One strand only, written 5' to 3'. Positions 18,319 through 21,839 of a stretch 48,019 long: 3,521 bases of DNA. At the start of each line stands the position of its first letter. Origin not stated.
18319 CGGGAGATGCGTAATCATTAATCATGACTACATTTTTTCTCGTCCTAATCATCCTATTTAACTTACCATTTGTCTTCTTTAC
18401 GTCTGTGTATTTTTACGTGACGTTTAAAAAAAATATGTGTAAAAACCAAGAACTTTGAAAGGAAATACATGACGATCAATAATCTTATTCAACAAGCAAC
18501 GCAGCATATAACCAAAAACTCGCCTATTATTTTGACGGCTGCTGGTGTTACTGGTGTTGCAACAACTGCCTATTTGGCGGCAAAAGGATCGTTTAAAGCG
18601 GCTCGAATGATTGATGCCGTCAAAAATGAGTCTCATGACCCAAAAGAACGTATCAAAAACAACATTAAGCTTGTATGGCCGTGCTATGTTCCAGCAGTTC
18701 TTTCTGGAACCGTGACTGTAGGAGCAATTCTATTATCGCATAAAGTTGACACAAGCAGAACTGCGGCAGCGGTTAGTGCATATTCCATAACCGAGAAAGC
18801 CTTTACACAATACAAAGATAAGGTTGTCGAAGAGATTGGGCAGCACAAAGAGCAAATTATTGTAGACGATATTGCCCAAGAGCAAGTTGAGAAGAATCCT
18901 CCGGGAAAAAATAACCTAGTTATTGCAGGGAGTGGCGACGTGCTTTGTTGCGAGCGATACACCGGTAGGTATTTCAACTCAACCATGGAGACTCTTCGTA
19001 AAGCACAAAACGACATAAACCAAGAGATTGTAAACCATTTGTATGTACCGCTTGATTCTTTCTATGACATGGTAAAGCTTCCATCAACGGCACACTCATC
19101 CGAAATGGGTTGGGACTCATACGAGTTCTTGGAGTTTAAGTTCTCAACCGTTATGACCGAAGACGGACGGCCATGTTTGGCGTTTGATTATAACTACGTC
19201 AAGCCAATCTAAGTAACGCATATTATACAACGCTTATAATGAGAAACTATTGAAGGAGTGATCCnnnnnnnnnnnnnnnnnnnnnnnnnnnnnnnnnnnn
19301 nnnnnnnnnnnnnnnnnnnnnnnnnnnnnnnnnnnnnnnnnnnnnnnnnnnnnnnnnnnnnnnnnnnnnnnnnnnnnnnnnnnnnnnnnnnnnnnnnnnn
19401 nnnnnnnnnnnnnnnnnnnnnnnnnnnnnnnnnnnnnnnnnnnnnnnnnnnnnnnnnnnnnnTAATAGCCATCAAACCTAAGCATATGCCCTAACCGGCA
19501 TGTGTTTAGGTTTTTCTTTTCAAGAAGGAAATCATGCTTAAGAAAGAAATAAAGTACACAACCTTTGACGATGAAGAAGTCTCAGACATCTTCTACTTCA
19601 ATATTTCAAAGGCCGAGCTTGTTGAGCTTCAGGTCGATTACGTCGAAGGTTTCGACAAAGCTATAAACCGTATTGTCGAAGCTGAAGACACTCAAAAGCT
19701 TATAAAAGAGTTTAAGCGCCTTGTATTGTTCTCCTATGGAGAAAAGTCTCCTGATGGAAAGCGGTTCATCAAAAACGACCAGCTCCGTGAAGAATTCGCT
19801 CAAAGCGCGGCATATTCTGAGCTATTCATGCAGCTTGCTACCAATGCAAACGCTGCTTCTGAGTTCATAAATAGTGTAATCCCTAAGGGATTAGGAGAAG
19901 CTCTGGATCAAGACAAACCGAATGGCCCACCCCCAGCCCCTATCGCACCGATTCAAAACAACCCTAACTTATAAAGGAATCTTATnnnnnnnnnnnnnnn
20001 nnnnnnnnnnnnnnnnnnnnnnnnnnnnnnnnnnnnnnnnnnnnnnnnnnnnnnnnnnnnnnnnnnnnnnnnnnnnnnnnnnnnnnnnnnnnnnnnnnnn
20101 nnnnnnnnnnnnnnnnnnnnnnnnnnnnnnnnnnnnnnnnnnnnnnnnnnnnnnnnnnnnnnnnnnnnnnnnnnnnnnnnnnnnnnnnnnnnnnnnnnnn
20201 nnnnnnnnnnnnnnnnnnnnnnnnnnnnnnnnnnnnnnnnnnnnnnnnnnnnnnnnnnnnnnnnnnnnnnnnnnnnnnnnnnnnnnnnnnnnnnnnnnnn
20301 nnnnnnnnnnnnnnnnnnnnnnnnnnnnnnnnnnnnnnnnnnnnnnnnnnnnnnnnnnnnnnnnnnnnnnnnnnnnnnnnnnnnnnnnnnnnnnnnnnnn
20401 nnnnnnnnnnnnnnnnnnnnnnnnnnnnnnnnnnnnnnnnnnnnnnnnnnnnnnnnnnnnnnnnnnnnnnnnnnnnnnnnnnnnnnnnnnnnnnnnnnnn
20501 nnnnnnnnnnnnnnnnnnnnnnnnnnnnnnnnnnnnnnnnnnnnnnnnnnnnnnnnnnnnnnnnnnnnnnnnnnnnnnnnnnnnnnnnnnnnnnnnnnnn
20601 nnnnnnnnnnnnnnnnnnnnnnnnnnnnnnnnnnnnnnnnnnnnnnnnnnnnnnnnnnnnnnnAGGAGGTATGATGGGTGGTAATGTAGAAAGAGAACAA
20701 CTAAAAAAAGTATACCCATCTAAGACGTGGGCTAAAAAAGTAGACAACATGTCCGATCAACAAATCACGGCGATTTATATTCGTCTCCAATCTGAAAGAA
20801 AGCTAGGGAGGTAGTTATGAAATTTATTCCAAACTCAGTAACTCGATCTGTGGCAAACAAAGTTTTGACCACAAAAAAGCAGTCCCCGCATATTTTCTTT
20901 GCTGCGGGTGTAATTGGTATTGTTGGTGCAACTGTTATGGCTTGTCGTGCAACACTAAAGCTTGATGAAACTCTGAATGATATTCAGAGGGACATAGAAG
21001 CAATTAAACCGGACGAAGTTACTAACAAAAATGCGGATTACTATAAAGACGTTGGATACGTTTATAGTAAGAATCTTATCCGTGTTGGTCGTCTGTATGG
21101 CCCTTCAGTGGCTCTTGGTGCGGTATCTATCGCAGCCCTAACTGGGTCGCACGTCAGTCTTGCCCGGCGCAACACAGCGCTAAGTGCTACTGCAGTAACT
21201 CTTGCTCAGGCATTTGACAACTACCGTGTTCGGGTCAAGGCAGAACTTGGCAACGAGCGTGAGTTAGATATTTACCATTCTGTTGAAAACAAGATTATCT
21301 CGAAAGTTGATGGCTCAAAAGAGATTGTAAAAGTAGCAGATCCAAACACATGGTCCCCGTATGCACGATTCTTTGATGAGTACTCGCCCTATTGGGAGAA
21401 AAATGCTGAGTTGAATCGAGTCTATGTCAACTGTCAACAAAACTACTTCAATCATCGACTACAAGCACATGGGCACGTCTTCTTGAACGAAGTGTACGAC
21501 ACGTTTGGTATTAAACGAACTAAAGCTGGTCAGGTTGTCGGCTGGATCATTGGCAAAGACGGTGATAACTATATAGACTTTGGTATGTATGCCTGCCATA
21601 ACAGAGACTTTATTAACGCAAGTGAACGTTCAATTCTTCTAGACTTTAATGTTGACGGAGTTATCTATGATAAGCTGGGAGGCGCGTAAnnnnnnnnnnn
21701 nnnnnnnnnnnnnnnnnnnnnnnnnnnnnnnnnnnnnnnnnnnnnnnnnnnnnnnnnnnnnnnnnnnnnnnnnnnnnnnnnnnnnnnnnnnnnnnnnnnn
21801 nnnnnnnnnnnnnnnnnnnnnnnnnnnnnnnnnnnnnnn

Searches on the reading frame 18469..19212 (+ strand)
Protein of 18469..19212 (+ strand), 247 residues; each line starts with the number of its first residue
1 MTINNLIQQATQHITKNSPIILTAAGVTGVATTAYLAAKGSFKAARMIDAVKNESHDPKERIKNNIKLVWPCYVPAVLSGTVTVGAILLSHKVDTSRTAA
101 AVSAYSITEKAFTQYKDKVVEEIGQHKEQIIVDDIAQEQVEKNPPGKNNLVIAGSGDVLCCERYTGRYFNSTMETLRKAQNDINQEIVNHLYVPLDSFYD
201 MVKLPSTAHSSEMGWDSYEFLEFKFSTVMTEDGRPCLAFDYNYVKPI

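Call 12: search_protein_families(library=pfam, proteins=[window:18469-19212:+], max_evalue=0.001)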
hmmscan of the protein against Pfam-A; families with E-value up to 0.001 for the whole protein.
window:18469-19212:+ (247 aa): 1 family
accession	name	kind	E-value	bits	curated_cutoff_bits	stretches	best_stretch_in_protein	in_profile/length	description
PF19880.4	DUF6353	-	1.7e-75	254.3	25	1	14-246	2-248/253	Family of unknown function (DUF6353)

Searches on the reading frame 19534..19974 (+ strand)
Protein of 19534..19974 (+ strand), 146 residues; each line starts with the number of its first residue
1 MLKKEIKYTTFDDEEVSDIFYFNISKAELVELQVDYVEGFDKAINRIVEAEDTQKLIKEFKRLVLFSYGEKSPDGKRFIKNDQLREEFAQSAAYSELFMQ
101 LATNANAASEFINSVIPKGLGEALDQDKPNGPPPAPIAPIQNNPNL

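Call 74: search_protein_families(library=pfam, proteins=[window:19534-19974:+], max_evalue=0.01)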
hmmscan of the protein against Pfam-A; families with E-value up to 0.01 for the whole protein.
window:19534-19974:+ (146 aa): 1 family
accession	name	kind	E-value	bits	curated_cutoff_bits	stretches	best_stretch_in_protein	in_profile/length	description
PF23803.1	Phage_TAC_17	-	2.7e-40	138.7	27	1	1-128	1-132/178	Phage tail assembly chaperone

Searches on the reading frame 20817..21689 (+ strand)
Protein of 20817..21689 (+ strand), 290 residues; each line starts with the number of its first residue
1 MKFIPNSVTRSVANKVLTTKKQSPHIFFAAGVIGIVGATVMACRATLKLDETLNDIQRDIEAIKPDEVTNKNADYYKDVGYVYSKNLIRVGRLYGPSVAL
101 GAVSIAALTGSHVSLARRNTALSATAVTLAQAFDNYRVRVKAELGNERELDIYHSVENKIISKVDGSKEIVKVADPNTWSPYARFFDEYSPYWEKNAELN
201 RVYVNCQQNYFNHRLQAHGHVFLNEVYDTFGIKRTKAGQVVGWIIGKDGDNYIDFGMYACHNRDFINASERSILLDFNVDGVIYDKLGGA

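Call 12: search_protein_families(library=pfam, proteins=[window:20817-21689:+], max_evalue=0.001)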
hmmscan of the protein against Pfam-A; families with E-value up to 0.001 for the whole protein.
window:20817-21689:+ (290 aa): 1 family
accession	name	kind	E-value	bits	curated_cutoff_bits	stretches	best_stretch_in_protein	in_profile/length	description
PF19880.4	DUF6353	-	1.6e-66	224.8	25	1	19-286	2-252/253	Family of unknown function (DUF6353)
